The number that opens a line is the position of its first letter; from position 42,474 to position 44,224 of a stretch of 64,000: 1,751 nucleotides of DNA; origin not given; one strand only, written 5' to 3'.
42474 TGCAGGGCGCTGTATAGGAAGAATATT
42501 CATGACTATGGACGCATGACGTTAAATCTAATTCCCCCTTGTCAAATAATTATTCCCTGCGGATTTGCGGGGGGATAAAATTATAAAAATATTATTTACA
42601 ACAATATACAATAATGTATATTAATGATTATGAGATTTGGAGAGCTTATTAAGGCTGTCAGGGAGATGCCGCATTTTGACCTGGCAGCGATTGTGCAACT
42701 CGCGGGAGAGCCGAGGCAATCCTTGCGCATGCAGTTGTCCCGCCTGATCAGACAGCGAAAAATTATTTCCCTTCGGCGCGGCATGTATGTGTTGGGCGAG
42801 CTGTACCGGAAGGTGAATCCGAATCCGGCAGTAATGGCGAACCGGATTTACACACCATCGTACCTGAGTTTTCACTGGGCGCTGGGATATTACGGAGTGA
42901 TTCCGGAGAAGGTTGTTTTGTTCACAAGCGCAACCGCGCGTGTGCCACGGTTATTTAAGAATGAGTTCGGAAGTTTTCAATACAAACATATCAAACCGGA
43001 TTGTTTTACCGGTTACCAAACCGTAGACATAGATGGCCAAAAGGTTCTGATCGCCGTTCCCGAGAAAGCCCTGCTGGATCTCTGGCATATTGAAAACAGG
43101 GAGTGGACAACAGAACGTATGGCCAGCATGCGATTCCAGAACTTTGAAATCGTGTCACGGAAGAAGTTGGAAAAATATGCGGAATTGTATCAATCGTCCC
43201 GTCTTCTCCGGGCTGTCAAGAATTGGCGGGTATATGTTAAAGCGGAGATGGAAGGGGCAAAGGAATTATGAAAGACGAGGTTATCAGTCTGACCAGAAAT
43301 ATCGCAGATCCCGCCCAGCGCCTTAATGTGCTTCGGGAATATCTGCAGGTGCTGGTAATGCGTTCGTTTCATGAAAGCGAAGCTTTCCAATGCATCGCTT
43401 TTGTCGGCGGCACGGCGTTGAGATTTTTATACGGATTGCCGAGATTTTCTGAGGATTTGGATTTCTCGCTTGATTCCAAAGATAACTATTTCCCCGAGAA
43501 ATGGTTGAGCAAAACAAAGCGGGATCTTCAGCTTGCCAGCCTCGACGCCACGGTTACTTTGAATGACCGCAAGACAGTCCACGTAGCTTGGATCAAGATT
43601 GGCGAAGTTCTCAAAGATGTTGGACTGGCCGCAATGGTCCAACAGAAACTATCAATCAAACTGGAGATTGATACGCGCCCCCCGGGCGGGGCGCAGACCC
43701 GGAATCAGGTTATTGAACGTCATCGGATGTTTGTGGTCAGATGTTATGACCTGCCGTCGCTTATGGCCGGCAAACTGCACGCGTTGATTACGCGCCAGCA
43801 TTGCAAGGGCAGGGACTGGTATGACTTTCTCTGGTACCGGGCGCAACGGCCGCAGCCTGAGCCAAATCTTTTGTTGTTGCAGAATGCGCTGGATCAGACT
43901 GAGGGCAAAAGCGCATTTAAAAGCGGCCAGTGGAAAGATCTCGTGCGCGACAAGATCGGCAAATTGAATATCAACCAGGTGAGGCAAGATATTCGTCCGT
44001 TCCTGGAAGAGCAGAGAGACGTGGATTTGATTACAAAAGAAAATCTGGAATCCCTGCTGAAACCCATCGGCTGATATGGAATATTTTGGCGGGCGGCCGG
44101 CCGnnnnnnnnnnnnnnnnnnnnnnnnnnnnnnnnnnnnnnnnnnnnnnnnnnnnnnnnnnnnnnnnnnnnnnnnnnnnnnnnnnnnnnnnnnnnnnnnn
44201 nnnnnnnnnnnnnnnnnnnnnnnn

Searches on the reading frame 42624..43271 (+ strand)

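Call 84: search_protein_families(library=pfam, proteins=[window:42624-43271:+], max_evalue=0.01)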
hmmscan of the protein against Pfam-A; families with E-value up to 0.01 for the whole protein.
window:42624-43271:+ (215 aa): 0 families

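Call 92: search_protein_families(library=padloc, proteins=[window:42624-43271:+], max_evalue=0.01)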
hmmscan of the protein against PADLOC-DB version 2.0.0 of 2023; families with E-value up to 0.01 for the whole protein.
window:42624-43271:+ (215 aa): 22 families
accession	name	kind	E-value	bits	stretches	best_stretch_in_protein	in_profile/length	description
PDLC02241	AbiEi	-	6.9e-49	164.3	1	3-201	1-194/199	AbiEi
PDLC02272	AbiEi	-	8.1e-42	141.3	1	4-199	2-192/200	AbiEi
PDLC02230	AbiEi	-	9.6e-38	127.8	1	32-166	17-147/192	AbiEi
PDLC02240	AbiEi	-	8.8e-25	85.5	1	28-198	28-207/216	AbiEi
PDLC02274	AbiEi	-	1.1e-21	75.6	1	38-199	38-208/217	AbiEi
PDLC02255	AbiEi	-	1.1e-18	65.5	1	18-199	16-181/186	AbiEi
PDLC02267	AbiEi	-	5.7e-16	56.7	1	9-153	10-151/252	AbiEi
PDLC02269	AbiEi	-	7.9e-12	43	1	10-195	5-184/251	AbiEi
PDLC02287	AbiEi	-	2.8e-09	34.9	1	13-194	8-183/253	AbiEi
PDLC02225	AbiEi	-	5.8e-09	34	1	35-205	32-191/198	AbiEi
PDLC02270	AbiEi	-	1.2e-08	32.4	1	23-195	21-200/265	AbiEi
PDLC02232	AbiEi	-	1.2e-07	29.8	1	18-156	21-162/177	AbiEi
PDLC02271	AbiEi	-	7.2e-07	26.6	1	7-165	15-177/263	AbiEi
PDLC02283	AbiEi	-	3.7e-06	24.8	1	35-205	32-197/201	AbiEi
PDLC02266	AbiEi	-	5e-05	20.8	1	13-57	13-57/258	AbiEi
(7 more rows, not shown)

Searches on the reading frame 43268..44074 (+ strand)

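Call 84: search_protein_families(library=pfam, proteins=[window:43268-44074:+], max_evalue=0.01)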
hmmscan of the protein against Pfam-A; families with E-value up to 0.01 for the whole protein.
window:43268-44074:+ (268 aa): 1 family
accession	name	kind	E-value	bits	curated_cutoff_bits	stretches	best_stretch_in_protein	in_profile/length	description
PF08843.17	AbiEii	-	2.6e-27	96.7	22.5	1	32-248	4-229/238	Nucleotidyl transferase AbiEii toxin, Type IV TA system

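Call 92: search_protein_families(library=padloc, proteins=[window:43268-44074:+], max_evalue=0.01)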
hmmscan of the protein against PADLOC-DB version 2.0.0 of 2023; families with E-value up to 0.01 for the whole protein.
window:43268-44074:+ (268 aa): 27 families (the best 25 are shown)
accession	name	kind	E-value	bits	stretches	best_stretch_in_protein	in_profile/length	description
PDLC02293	AbiEii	-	1.1e-71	239.6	1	11-265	10-265/270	AbiEii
PDLC02313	AbiEii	-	2.8e-30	103.7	1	20-256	21-245/254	AbiEii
PDLC02323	AbiEii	-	2.9e-20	70.9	1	23-228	21-217/248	AbiEii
PDLC02296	AbiEii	-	1.5e-19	68.2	1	17-259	20-261/282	AbiEii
PDLC02304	AbiEii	-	2.6e-16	58.3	1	21-251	21-239/260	AbiEii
PDLC02307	AbiEii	-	5.3e-15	53.8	1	31-219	12-172/219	AbiEii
PDLC02324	AbiEii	-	4.9e-11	40.8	1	25-69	9-53/231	AbiEii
PDLC02294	AbiEii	-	1.4e-10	39.5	1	34-253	36-244/260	AbiEii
PDLC02330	AbiEii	-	1.8e-10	38.9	1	23-187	7-155/219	AbiEii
PDLC02328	AbiEii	-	6.1e-10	37.3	1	43-188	15-139/203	AbiEii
PDLC02321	AbiEii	-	1.5e-09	36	2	148-188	172-212/296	AbiEii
PDLC02305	AbiEii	-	1e-08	32.8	1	146-254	146-245/306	AbiEii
PDLC02290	AbiEii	-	7.2e-08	30.3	1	37-187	19-156/290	AbiEii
PDLC02318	AbiEii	-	7.6e-08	30.1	1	27-193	26-186/280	AbiEii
PDLC02317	AbiEii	-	1e-05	22.7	1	42-82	43-83/396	AbiEii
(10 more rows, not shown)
